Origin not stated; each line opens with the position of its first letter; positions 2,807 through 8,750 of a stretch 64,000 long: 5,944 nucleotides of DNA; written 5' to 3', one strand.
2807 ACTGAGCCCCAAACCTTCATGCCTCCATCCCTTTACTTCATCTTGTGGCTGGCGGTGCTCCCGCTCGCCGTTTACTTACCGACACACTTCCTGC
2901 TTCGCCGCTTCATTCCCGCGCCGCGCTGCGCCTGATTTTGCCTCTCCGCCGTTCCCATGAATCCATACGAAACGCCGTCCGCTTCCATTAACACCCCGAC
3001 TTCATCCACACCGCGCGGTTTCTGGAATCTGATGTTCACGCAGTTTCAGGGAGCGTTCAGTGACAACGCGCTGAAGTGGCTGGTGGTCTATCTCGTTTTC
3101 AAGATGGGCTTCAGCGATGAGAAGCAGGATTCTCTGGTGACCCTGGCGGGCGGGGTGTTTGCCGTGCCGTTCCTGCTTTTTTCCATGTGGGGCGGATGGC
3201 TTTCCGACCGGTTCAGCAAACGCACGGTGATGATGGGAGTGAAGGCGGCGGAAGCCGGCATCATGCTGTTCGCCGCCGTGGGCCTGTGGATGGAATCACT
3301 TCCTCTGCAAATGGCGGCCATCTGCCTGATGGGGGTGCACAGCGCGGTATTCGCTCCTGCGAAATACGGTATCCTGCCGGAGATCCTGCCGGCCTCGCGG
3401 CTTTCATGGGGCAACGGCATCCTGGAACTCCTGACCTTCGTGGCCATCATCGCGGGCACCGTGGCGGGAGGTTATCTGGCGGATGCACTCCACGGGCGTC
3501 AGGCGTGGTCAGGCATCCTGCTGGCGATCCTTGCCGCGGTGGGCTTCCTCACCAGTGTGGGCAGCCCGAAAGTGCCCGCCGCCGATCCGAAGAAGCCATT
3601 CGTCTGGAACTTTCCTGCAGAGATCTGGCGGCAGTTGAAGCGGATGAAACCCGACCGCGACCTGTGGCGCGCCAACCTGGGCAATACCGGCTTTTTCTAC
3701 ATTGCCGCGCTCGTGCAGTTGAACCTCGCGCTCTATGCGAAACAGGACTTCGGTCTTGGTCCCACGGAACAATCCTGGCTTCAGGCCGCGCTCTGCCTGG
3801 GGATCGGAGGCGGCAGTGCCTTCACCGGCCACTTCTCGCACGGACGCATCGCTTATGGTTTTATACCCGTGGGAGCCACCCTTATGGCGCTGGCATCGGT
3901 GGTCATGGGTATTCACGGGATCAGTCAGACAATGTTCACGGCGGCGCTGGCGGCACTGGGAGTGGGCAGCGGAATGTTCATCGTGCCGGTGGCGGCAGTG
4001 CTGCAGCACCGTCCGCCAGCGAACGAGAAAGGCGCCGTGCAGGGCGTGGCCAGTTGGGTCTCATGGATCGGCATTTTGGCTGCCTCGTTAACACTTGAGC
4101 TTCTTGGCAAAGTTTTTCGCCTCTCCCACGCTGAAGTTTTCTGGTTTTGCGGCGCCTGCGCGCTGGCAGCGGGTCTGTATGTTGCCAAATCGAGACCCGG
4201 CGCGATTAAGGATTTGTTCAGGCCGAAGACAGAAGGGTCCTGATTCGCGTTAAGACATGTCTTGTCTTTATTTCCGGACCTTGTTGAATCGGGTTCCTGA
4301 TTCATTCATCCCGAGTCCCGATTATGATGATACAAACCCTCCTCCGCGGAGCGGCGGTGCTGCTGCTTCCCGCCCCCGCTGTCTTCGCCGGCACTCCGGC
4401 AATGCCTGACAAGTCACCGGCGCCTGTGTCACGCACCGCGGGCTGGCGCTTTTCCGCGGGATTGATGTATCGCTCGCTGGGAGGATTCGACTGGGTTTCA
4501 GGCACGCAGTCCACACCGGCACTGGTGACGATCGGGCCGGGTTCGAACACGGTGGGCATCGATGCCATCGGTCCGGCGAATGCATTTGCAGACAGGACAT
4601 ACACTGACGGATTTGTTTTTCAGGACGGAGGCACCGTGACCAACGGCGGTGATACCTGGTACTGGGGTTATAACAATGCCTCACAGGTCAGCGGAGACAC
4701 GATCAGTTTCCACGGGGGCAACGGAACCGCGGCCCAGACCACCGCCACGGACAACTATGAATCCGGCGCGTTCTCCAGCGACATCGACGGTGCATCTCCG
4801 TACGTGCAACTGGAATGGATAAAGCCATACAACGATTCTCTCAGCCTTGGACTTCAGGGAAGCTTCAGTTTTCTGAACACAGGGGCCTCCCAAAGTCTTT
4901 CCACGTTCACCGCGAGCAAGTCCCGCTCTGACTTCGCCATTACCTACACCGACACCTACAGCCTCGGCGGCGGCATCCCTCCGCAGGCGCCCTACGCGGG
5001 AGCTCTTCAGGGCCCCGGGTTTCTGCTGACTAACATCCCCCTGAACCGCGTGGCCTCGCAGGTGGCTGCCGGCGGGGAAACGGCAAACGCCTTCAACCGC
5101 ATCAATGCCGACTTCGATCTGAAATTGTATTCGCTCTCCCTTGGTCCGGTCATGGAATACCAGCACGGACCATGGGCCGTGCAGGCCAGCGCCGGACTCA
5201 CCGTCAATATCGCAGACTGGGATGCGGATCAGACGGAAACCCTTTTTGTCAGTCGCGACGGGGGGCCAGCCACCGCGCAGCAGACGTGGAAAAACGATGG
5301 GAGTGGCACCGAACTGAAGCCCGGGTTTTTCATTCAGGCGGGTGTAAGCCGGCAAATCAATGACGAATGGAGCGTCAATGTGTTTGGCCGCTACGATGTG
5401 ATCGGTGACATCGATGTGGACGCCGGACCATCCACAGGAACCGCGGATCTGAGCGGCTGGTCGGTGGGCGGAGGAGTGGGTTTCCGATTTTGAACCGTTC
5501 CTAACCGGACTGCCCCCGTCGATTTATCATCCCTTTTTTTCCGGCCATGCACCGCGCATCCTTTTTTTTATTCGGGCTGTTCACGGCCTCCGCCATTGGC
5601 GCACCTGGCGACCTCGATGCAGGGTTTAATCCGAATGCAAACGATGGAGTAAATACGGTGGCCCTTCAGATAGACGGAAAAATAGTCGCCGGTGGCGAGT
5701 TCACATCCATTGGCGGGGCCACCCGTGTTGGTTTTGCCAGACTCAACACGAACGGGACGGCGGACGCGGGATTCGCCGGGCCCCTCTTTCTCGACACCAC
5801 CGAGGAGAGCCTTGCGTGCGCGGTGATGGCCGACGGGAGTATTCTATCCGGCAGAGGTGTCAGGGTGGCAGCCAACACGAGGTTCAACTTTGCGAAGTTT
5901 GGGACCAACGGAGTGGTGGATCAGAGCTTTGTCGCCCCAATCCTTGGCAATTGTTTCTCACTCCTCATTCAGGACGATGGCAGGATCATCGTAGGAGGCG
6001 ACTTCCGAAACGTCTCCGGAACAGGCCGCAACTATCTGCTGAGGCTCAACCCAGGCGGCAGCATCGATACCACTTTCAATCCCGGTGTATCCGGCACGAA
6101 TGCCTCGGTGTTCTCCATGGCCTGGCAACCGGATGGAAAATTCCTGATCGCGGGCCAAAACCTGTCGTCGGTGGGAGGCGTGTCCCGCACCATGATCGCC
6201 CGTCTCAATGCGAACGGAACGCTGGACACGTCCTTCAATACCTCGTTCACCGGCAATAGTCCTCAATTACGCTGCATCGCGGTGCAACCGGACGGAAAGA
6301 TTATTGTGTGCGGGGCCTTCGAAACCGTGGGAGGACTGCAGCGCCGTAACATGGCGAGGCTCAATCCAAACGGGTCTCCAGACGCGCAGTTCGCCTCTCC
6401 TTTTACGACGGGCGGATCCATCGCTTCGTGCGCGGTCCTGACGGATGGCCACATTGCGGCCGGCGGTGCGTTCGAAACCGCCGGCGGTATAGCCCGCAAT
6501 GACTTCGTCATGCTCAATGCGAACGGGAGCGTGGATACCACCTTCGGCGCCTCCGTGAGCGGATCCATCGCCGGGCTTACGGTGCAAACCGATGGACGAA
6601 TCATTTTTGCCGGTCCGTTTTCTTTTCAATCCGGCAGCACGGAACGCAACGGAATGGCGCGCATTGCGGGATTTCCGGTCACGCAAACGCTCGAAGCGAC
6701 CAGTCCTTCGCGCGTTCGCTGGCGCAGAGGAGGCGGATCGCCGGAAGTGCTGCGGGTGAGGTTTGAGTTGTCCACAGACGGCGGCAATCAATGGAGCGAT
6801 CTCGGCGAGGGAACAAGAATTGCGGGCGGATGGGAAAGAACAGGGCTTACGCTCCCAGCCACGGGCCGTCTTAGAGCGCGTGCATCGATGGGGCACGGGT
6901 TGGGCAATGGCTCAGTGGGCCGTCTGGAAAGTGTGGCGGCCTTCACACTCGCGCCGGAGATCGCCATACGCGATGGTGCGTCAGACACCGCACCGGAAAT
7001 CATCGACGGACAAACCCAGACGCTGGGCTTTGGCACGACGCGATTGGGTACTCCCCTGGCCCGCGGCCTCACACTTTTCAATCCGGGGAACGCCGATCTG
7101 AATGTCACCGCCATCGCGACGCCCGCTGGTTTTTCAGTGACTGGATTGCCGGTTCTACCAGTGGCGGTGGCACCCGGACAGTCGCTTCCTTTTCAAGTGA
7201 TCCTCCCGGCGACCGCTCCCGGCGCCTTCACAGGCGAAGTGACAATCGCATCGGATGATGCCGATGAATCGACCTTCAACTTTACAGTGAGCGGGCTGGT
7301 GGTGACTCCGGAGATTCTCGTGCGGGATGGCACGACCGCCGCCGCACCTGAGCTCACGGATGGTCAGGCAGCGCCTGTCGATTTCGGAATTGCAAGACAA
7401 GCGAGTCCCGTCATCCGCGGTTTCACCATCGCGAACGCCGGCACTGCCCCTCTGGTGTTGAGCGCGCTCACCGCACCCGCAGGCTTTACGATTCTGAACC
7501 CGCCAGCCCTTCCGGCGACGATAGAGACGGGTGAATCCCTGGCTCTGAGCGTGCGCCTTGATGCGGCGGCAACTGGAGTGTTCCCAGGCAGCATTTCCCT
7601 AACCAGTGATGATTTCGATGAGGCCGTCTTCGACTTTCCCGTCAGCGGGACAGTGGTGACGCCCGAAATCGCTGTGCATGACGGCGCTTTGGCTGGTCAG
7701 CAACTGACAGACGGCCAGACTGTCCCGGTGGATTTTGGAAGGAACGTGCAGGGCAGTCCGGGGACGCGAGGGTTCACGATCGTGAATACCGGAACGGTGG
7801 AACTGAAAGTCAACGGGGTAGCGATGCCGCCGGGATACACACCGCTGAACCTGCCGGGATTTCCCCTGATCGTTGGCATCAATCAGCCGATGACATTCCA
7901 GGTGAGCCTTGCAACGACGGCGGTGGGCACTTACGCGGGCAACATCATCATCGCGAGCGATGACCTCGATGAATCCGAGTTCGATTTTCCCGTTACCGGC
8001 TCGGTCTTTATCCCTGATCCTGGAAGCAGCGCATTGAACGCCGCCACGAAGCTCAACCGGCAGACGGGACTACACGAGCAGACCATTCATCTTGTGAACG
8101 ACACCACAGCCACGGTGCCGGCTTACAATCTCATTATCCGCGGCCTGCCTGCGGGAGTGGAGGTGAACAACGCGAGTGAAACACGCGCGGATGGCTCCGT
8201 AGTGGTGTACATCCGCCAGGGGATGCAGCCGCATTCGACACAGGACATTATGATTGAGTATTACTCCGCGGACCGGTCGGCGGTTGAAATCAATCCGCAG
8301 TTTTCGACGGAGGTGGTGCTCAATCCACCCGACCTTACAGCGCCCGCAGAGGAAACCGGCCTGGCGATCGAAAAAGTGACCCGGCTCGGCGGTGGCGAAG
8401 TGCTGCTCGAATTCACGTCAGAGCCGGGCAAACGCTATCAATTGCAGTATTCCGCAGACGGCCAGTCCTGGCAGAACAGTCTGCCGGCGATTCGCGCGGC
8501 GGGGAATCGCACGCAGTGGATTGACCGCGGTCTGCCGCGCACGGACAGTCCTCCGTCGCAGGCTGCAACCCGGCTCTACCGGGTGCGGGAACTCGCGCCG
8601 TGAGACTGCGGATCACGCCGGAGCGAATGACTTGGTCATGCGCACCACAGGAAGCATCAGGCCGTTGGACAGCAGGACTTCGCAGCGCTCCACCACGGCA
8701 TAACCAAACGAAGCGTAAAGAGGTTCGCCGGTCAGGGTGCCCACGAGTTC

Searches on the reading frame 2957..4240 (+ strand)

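Call 20: search_protein_families(library=pfam, proteins=[window:2957-4240:+], max_evalue=0.00001)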
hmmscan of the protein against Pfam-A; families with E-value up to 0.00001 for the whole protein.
window:2957-4240:+ (428 aa): 1 family
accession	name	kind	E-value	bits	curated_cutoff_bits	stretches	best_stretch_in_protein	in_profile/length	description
PF07690.21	MFS_1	-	1.1e-34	120.3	33.4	2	58-376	31-346/347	Major Facilitator Superfamily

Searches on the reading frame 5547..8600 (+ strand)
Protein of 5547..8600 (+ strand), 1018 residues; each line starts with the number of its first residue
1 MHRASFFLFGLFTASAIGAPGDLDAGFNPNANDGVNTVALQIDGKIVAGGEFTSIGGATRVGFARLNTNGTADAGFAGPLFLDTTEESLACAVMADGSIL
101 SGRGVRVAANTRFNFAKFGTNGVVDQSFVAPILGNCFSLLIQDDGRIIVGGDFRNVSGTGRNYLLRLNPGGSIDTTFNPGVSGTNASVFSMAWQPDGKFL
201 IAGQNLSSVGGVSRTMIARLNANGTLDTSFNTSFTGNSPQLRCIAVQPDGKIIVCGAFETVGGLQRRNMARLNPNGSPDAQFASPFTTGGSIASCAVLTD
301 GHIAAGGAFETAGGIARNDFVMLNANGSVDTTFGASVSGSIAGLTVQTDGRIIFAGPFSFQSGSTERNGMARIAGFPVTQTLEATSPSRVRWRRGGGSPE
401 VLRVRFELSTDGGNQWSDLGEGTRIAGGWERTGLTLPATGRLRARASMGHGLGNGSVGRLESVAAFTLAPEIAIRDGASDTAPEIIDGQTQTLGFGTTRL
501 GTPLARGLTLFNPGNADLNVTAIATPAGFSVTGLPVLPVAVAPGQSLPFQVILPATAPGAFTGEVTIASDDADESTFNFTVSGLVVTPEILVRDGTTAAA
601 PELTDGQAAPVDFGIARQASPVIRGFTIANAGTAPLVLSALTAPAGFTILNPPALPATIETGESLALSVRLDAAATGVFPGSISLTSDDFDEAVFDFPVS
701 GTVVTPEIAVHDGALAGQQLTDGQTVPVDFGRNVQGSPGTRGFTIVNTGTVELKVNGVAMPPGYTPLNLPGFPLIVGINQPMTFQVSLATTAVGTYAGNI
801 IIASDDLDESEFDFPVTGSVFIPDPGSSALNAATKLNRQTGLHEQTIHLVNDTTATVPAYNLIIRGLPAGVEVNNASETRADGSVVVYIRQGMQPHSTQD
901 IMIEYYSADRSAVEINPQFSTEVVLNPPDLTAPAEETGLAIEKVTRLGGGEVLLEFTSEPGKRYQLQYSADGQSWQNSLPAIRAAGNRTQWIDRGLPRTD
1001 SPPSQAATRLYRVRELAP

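Call 20: search_protein_families(library=pfam, proteins=[window:5547-8600:+], max_evalue=0.00001)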
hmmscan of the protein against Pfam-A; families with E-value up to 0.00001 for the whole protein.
window:5547-8600:+ (1018 aa): 3 families
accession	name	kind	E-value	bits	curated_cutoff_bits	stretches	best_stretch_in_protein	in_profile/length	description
PF17164.10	DUF5122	-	5.8e-64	212.5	27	4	247-282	1-36/36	Domain of unknown function (DUF5122) beta-propeller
PF22544.2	HYDIN_VesB_CFA65-like_Ig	-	7.3e-17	61.9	25.5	0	490-583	7-99/100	HYDIN/CFA65/VesB-like, Ig-like domain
PF07610.17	DUF1573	-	2.2e-14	53.7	26.1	0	611-690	8-86/98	Protein of unknown function (DUF1573)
